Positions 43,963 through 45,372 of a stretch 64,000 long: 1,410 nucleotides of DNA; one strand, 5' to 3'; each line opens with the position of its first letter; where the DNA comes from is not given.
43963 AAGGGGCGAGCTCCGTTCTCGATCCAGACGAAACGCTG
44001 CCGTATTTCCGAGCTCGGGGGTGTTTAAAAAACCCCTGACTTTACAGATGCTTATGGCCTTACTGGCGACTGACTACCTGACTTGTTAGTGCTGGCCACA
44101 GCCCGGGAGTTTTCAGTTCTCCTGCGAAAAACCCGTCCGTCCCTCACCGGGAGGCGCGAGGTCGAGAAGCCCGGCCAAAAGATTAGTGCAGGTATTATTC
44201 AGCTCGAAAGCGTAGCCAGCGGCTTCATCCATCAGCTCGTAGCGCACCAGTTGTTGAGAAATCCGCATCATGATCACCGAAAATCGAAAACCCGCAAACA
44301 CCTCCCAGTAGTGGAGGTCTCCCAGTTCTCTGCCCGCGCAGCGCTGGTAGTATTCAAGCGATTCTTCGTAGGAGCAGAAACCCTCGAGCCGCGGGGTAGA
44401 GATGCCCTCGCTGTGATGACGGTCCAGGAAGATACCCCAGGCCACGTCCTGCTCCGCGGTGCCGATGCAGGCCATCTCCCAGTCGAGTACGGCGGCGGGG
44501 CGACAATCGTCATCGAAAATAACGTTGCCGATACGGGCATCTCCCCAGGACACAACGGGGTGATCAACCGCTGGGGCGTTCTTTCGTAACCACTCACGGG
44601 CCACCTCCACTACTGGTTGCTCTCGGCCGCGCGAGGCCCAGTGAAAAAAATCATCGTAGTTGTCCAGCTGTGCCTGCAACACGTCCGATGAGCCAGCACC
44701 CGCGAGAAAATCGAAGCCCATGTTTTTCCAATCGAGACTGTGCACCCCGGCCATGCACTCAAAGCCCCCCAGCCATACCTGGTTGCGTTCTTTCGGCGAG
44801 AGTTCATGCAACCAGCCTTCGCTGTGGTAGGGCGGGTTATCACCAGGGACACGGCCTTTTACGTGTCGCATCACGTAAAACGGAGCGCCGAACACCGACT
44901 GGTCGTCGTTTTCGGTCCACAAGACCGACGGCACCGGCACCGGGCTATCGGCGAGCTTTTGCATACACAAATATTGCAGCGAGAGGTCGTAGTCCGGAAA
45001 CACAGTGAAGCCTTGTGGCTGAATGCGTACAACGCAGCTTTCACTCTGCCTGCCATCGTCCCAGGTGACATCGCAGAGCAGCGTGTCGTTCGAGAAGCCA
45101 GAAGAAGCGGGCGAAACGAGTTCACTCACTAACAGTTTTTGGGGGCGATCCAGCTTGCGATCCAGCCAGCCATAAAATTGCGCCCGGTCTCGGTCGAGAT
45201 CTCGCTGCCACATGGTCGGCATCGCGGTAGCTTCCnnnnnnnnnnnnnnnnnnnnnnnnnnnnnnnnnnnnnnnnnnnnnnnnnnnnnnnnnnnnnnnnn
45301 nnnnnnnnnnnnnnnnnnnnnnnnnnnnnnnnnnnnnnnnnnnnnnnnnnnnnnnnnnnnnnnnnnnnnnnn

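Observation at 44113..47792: Tightly overlapped reverse-strand operon bioB - DIO-like selenoprotein - PhyH dioxygenase - APH-like kinase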

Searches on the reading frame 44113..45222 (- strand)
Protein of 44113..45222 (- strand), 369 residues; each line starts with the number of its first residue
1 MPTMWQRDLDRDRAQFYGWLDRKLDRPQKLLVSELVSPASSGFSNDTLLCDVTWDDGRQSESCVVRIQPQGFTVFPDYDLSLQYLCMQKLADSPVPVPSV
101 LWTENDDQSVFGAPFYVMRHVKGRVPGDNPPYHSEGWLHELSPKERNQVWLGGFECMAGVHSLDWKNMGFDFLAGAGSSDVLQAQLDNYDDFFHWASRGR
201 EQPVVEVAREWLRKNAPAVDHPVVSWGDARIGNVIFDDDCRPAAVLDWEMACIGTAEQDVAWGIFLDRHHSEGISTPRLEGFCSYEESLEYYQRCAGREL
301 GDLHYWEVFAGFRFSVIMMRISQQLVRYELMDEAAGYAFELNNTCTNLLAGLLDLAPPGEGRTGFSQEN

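Call 5: search_protein_families(library=pfam, proteins=[window:44113-45222:-], max_evalue=0.01)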
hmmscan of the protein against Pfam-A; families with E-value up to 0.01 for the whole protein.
window:44113-45222:- (369 aa): 1 family
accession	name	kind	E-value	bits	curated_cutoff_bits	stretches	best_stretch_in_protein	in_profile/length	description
PF01636.29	APH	-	8.5e-23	81.8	23.2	1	37-283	3-230/239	Phosphotransferase enzyme family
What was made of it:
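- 44113..45222 (-): APH-fold kinase (369 aa), Rv3168-like subfamily. It scores 81.8 bits on PF01636 (call 5).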

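Call 20: find_encoding_contigs(protein=window:44113-45222:-, flank=10000, max_places=6)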
Protein window:44113-45222:- (369 aa): 18 contigs read that carry it; 6 places shown.
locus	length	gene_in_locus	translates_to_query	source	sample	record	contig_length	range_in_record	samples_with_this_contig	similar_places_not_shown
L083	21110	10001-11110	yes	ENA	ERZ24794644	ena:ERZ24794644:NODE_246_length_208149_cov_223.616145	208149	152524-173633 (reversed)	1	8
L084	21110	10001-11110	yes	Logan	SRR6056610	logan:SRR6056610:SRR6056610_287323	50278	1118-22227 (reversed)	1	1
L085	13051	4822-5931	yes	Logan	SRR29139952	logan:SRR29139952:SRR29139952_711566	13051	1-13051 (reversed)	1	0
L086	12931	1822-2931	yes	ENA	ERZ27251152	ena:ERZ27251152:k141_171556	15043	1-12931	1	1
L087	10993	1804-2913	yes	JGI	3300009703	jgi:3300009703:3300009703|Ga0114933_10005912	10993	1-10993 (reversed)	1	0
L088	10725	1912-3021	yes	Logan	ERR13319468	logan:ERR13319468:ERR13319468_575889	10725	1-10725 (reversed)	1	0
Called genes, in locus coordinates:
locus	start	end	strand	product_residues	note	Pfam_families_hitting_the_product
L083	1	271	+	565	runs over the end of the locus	PF14532:Sigma54_activ_2, PF25601:AAA_lid_14, PF00512:HisKA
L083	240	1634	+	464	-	PF00072:Response_reg, PF00158:Sigma54_activat, PF14532:Sigma54_activ_2, PF00004:AAA (weak), PF01078:Mg_chelatase (faint), PF07728:AAA_5, PF25601:AAA_lid_14, PF02954:HTH_8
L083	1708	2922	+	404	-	PF04055:Radical_SAM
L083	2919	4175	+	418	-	PF04055:Radical_SAM, PF19288:CofH_C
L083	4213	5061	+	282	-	PF01933:CofD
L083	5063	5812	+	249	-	PF01996:F420_ligase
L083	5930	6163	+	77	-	-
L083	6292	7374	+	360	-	PF00149:Metallophos, PF12850:Metallophos_2 (faint)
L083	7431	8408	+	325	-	PF04055:Radical_SAM, PF06968:BATS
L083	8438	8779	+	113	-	-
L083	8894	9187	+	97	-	PF00837:T4_deiodinase (weak)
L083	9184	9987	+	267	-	PF05721:PhyH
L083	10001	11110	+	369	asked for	PF01636:APH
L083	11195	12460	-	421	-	PF13370:Fer4_13 (weak), PF13459:Fer4_15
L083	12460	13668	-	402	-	PF00067:p450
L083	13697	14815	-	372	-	PF04909:Amidohydro_2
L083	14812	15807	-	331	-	PF00355:Rieske, PF19298:KshA_C, PF19112:VanA_C (faint)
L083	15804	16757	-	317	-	PF00355:Rieske, PF19298:KshA_C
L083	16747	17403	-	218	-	PF00440:TetR_N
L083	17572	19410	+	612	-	PF02538:Hydantoinase_B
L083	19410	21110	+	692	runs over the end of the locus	PF05378:Hydant_A_N, PF01968:Hydantoinase_A, PF19278:Hydant_A_C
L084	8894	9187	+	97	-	PF00837:T4_deiodinase (weak)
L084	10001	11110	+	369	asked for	PF01636:APH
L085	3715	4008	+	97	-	PF00837:T4_deiodinase (weak)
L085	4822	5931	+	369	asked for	PF01636:APH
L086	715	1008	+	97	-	PF00837:T4_deiodinase (weak)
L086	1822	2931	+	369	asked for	PF01636:APH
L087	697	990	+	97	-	PF00837:T4_deiodinase (weak)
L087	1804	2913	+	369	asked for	PF01636:APH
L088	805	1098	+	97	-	PF00837:T4_deiodinase (weak)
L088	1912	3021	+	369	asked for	PF01636:APH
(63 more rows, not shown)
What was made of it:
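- Checked: Public gene calls on identical contigs chose the same 267-aa PhyH (call 20). Of 17 same-strand junctions called on the identical 21-kb contig L083, 7 are overlaps of 1-32 nt, including three 4-nt overlaps (call 20).
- Short gaps and overlaps are the norm in this region (call 20). Public gene calls split it into fragments of 113 or 101 aa and 97 aa (call 20).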

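Call 28: find_homologous_proteins(query=window:44113-45222:-)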
Query window:44113-45222:- (369 aa): 2597 proteins with E <= 0.001 among 5245 candidates; the best 120 are listed.
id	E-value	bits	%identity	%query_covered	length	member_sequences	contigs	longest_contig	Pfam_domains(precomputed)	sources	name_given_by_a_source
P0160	2.3e-246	835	94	100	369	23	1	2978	PF01636.30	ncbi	-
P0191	2.3e-140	486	59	99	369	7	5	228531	PF01636.30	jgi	jgi:aminoglycoside phosphotransferase (APT) family kinase protein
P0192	5.6e-139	481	60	98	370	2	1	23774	PF01636.30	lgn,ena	-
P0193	1.4e-138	480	58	99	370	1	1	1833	PF01636.30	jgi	-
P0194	2.3e-137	476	59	98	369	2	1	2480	PF01636.30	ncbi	-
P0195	7.1e-137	475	58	98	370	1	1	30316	PF01636.30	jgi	-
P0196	8.4e-137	474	56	98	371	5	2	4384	PF01636.30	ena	-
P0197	4.8e-136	472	56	99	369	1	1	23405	PF01636.30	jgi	jgi:aminoglycoside phosphotransferase (APT) family kinase protein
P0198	6.3e-136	471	58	99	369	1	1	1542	PF01636.30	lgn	-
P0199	9.1e-136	471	58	97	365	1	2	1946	PF01636.30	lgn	-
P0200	1.2e-135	470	58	97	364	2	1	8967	PF01636.30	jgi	jgi:aminoglycoside phosphotransferase (APT) family kinase protein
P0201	5.8e-135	468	59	97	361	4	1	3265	PF01636.30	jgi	jgi:aminoglycoside phosphotransferase (APT) family kinase protein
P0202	4.2e-134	465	58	97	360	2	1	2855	PF01636.30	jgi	jgi:aminoglycoside phosphotransferase (APT) family kinase protein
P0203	4.5e-134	465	56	99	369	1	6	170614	PF01636.30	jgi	jgi:aminoglycoside phosphotransferase (APT) family kinase protein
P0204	1.4e-133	464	57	99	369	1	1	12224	PF01636.30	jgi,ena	-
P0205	4.4e-133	462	55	99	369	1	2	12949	PF01636.30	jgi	jgi:aminoglycoside phosphotransferase (APT) family kinase protein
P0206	2.3e-132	460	57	98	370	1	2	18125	PF01636.30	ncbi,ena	-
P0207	2.3e-132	460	55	98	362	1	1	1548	PF01636.30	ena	-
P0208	2.4e-132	460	57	97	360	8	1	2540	PF01636.30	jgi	jgi:aminoglycoside phosphotransferase (APT) family kinase protein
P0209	3.4e-132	459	55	98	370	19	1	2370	PF01636.30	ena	-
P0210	3.7e-132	459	55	99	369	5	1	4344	PF01636.30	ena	-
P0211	5.0e-132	459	56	97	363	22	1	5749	PF01636.30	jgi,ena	-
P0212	5.2e-132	459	55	98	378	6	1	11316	PF01636.30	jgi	jgi:aminoglycoside phosphotransferase (APT) family kinase protein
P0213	7.9e-132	458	55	98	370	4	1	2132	PF01636.30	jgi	-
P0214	9.7e-132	458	55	99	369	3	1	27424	PF01636.30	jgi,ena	-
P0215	1.1e-131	458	58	97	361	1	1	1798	PF01636.30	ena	-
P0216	1.1e-131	457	54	99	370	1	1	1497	PF01636.30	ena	-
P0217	2.0e-131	457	56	99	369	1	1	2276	PF01636.30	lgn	-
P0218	2.1e-131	457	56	97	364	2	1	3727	PF01636.30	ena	-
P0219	2.7e-131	456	56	99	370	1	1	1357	PF01636.30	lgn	-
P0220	3.2e-131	456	55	99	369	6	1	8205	PF01636.30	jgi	jgi:aminoglycoside phosphotransferase (APT) family kinase protein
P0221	3.3e-131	456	55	99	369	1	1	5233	PF01636.30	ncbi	-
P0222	4.1e-131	456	55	99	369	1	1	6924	PF01636.30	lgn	-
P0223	4.6e-131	455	55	99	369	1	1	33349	PF01636.30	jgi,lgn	-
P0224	5.6e-131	455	57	97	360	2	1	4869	PF01636.30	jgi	jgi:aminoglycoside phosphotransferase (APT) family kinase protein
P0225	6.8e-131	455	56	99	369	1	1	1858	PF01636.30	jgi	jgi:aminoglycoside phosphotransferase (APT) family kinase protein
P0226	7.1e-131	455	57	98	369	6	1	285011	PF01636.30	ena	-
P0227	8.4e-131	455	56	99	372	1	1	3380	PF01636.30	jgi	jgi:aminoglycoside phosphotransferase (APT) family kinase protein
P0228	8.9e-131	454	54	99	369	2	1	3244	PF01636.30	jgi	-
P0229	9.3e-131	454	57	98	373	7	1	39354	PF01636.30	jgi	jgi:aminoglycoside phosphotransferase (APT) family kinase protein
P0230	1.1e-130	454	55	97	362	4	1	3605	PF01636.30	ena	-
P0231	1.2e-130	454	56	98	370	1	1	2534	PF01636.30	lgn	-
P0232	1.3e-130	454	56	97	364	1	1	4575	PF01636.30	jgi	-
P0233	1.9e-130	453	56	97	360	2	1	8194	PF01636.30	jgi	jgi:aminoglycoside phosphotransferase (APT) family kinase protein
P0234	2.7e-130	453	54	99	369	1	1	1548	PF01636.30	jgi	-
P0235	2.9e-130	453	56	97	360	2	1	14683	PF01636.30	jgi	jgi:aminoglycoside phosphotransferase (APT) family kinase protein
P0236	3.1e-130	453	55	96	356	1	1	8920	PF01636.30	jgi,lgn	-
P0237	3.7e-130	452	55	99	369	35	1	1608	PF01636.30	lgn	-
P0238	4.9e-130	452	55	99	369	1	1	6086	PF01636.30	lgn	-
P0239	5.1e-130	452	54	99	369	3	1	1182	PF01636.30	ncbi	-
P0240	5.4e-130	452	55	97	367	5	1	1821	PF01636.30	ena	-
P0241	5.4e-130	452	56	99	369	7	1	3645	PF01636.30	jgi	jgi:aminoglycoside phosphotransferase (APT) family kinase protein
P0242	5.5e-130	452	56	96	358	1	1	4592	PF01636.30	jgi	jgi:aminoglycoside phosphotransferase (APT) family kinase protein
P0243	5.9e-130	452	54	99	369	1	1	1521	PF01636.30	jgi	jgi:aminoglycoside phosphotransferase (APT) family kinase protein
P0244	9.8e-130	451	55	96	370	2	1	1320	PF01636.30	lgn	-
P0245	1.1e-129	451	55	98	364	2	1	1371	PF01636.30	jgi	-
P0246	1.3e-129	451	56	97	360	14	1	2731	PF01636.30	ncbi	-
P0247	1.4e-129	451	57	97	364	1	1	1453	PF01636.30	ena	-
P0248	1.4e-129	451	55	99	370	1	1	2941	PF01636.30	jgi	jgi:aminoglycoside phosphotransferase (APT) family kinase protein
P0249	1.8e-129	450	55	99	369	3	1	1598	PF01636.30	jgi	-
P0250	1.9e-129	450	57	97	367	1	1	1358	PF01636.30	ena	-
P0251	1.9e-129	450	55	99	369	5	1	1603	PF01636.30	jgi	jgi:aminoglycoside phosphotransferase (APT) family kinase protein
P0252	2.0e-129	450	54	98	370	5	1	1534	PF01636.30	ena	-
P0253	2.0e-129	450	55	99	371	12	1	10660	PF01636.30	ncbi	ncbi:MAG: phosphotransferase family protein [Myxococcota bacterium]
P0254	2.1e-129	450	54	99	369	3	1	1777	PF01636.30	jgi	jgi:aminoglycoside phosphotransferase (APT) family kinase protein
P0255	2.8e-129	450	55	98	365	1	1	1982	PF01636.30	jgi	-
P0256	3.0e-129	449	54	99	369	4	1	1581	PF01636.30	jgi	jgi:aminoglycoside phosphotransferase (APT) family kinase protein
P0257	3.6e-129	449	54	99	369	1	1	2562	PF01636.30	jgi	jgi:aminoglycoside phosphotransferase (APT) family kinase protein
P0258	3.8e-129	449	54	99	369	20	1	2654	PF01636.30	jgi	jgi:aminoglycoside phosphotransferase (APT) family kinase protein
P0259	3.9e-129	449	56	97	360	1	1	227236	PF01636.30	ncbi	-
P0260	6.9e-129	448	54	99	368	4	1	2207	PF01636.30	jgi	jgi:aminoglycoside phosphotransferase (APT) family kinase protein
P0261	7.1e-129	448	57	98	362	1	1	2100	PF01636.30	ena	-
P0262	7.2e-129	448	54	98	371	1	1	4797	PF01636.30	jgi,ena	-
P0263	7.5e-129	448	56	97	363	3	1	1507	PF01636.30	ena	-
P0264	9.2e-129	448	55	96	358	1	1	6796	PF01636.30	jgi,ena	-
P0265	1.0e-128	448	52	98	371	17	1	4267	PF01636.30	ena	-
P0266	1.1e-128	448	55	97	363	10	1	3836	PF01636.30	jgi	jgi:aminoglycoside phosphotransferase (APT) family kinase protein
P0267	1.1e-128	448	54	98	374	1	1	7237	PF01636.30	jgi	jgi:aminoglycoside phosphotransferase (APT) family kinase protein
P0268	1.2e-128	448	55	99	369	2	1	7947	PF01636.30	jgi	-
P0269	1.4e-128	447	55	98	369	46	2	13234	PF01636.30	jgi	jgi:aminoglycoside phosphotransferase (APT) family kinase protein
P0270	1.5e-128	447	55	99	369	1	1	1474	PF01636.30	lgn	-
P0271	2.1e-128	447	53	99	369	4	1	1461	PF01636.30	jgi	-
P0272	2.2e-128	447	57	97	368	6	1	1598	PF01636.30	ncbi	-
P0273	2.4e-128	446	55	98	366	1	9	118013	PF01636.30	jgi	jgi:aminoglycoside phosphotransferase (APT) family kinase protein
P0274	2.6e-128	446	54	99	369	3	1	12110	PF01636.30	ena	-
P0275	2.8e-128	446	55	97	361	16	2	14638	PF01636.30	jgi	jgi:aminoglycoside phosphotransferase (APT) family kinase protein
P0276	3.2e-128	446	55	99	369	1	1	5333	PF01636.30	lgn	-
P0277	4.0e-128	446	55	97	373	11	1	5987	PF01636.30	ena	-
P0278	4.3e-128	446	55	95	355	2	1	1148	PF01636.30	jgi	jgi:aminoglycoside phosphotransferase (APT) family kinase protein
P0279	4.8e-128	445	57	97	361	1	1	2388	PF01636.30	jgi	jgi:aminoglycoside phosphotransferase (APT) family kinase protein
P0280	6.1e-128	445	55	98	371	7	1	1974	PF01636.30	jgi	jgi:aminoglycoside phosphotransferase (APT) family kinase protein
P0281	6.2e-128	445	55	98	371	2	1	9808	PF01636.30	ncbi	-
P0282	6.4e-128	445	54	98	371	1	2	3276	PF01636.30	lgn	-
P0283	8.5e-128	445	54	99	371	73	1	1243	PF01636.30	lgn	-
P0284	8.8e-128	445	54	98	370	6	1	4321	PF01636.30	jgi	jgi:aminoglycoside phosphotransferase (APT) family kinase protein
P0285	9.3e-128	445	53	99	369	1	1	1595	PF01636.30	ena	-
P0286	1.0e-127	444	54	99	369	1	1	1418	PF01636.30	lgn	-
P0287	1.3e-127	444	54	99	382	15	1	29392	PF01636.30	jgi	jgi:aminoglycoside phosphotransferase (APT) family kinase protein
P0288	1.9e-127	444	53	98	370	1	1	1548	PF01636.30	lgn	-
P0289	2.0e-127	443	55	96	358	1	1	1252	PF01636.30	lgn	-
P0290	2.0e-127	443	54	98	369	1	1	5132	PF01636.30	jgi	-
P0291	2.0e-127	443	55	98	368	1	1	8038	PF01636.30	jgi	jgi:aminoglycoside phosphotransferase (APT) family kinase protein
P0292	2.1e-127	443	55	98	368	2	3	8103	PF01636.30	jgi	jgi:aminoglycoside phosphotransferase (APT) family kinase protein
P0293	2.3e-127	443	56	97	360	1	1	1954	PF01636.30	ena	-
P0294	2.5e-127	443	55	97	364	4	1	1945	PF01636.30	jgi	jgi:aminoglycoside phosphotransferase (APT) family kinase protein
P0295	2.5e-127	443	53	99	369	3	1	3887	PF01636.30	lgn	-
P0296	2.7e-127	443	56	96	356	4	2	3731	PF01636.30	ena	-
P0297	3.4e-127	443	54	98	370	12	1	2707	PF01636.30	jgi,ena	-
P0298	4.1e-127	442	54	99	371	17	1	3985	PF01636.30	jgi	jgi:aminoglycoside phosphotransferase (APT) family kinase protein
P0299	4.2e-127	442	54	98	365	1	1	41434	PF01636.30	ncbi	-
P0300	5.4e-127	442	52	99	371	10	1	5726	PF01636.30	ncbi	-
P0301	6.5e-127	442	54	98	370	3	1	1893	PF01636.30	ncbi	-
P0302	6.5e-127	442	53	94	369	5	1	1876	PF01636.30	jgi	jgi:aminoglycoside phosphotransferase (APT) family kinase protein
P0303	7.9e-127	441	53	98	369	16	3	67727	PF01636.30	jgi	jgi:aminoglycoside phosphotransferase (APT) family kinase protein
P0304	8.3e-127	441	55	99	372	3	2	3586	PF01636.30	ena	-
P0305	1.2e-126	441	53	98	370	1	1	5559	PF01636.30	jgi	jgi:aminoglycoside phosphotransferase (APT) family kinase protein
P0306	1.8e-126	440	53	98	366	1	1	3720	PF01636.30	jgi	jgi:aminoglycoside phosphotransferase (APT) family kinase protein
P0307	2.0e-126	440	53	99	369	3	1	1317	PF01636.30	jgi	jgi:aminoglycoside phosphotransferase (APT) family kinase protein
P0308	2.0e-126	440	54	98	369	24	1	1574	PF01636.30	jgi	jgi:aminoglycoside phosphotransferase (APT) family kinase protein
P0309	2.3e-126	440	54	99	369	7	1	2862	PF01636.30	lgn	-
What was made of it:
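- Checked: The kinase homologues listed are 355-382 aa, matching this 369-aa form (call 28).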

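Call 29: find_encoding_contigs(protein=P0191, flank=6000, max_places=4)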
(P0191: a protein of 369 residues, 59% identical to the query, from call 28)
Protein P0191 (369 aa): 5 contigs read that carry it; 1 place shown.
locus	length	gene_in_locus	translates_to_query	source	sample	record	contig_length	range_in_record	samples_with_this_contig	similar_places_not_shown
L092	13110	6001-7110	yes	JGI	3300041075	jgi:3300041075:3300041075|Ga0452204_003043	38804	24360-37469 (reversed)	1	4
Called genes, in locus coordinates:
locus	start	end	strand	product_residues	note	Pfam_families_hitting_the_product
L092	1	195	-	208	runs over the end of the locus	-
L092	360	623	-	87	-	-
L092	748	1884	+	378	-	PF04235:DUF418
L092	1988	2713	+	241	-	PF07885:Ion_trans_2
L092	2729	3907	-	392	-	PF02515:CoA_transf_3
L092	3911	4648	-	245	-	PF00378:ECH_1, PF16113:ECH_2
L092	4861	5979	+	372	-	-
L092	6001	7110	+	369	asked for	PF01636:APH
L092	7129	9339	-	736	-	PF00884:Sulfatase, PF01663:Phosphodiest, PF16347:SGSH_C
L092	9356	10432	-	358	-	PF08240:ADH_N, PF16912:Glu_dehyd_C (weak), PF00107:ADH_zinc_N, PF13602:ADH_zinc_N_2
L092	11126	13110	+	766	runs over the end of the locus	PF07731:Cu-oxidase_2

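Call 30: find_encoding_contigs(protein=P0226, flank=6000, max_places=3)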
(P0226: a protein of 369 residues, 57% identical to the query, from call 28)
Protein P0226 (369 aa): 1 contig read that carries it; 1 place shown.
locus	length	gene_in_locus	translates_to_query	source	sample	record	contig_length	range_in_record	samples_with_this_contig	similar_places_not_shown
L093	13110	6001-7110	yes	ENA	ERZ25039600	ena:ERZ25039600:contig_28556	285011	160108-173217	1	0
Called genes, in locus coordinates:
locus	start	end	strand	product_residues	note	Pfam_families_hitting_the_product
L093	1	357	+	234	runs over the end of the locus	PF10568:Tom37, PF13409:GST_N_2 (weak), PF13417:GST_N_3 (weak), PF17172:GST_N_4, PF17171:GST_C_6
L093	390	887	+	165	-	PF28469:DUF8410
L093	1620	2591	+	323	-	PF01266:DAO, PF16901:DAO_C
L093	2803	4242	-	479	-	PF00890:FAD_binding_2, PF01266:DAO, PF12831:FAD_oxidored (weak)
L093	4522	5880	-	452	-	PF00501:AMP-binding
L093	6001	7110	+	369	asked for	PF01636:APH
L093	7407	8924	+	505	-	PF00072:Response_reg, PF00512:HisKA, PF13581:HATPase_c_2 (faint), PF02518:HATPase_c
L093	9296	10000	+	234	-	PF00378:ECH_1, PF16113:ECH_2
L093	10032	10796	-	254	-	PF23023:Anti-Pycsar_Apyc1, PF00753:Lactamase_B, PF13483:Lactamase_B_3 (faint), PF12706:Lactamase_B_2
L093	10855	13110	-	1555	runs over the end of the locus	PF21075:GDH_ACT1, PF21078:GDH_HM3, PF05088:Bac_GDH_CD, PF21074:GDH_C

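Call 31: find_encoding_contigs(protein=P0259, flank=6000, max_places=3)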
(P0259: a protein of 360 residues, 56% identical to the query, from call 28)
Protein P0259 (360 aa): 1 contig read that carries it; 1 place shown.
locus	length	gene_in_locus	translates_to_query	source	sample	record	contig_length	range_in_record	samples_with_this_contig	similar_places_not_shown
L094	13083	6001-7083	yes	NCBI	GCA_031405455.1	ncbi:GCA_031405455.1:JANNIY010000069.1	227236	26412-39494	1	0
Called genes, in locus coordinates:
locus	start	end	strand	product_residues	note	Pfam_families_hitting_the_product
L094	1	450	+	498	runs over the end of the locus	-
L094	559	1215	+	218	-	PF01625:PMSR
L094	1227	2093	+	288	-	PF00296:Bac_luciferase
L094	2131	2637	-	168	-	PF09990:DUF2231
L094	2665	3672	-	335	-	PF00753:Lactamase_B (faint), PF13483:Lactamase_B_3 (weak), PF12706:Lactamase_B_2 (weak)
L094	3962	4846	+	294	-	PF06966:DUF1295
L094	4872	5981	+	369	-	-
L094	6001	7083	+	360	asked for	PF01636:APH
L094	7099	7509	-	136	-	PF01957:NfeD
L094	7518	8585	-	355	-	PF01408:GFO_IDH_MocA, PF22725:GFO_IDH_MocA_C3, PF02894:GFO_IDH_MocA_C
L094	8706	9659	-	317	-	PF20434:BD-FAE, PF07859:Abhydrolase_3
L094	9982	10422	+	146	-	PF01814:Hemerythrin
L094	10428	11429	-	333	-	PF07885:Ion_trans_2, PF02254:TrkA_N, PF02080:TrkA_C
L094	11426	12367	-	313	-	PF14716:HHH_8, PF14520:HHH_5 (weak)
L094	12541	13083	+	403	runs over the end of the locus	PF01941:AdoMet_Synthase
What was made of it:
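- On Conserved functional gene cluster (operon encoding one pathway): None of three kinase contexts has it (calls 29-31).
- Kinase homologues at 57-59% identity lie in three unrelated contexts (calls 29-31). None of three kinase contexts has PhyH or a DIO-like gene (calls 29-31).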
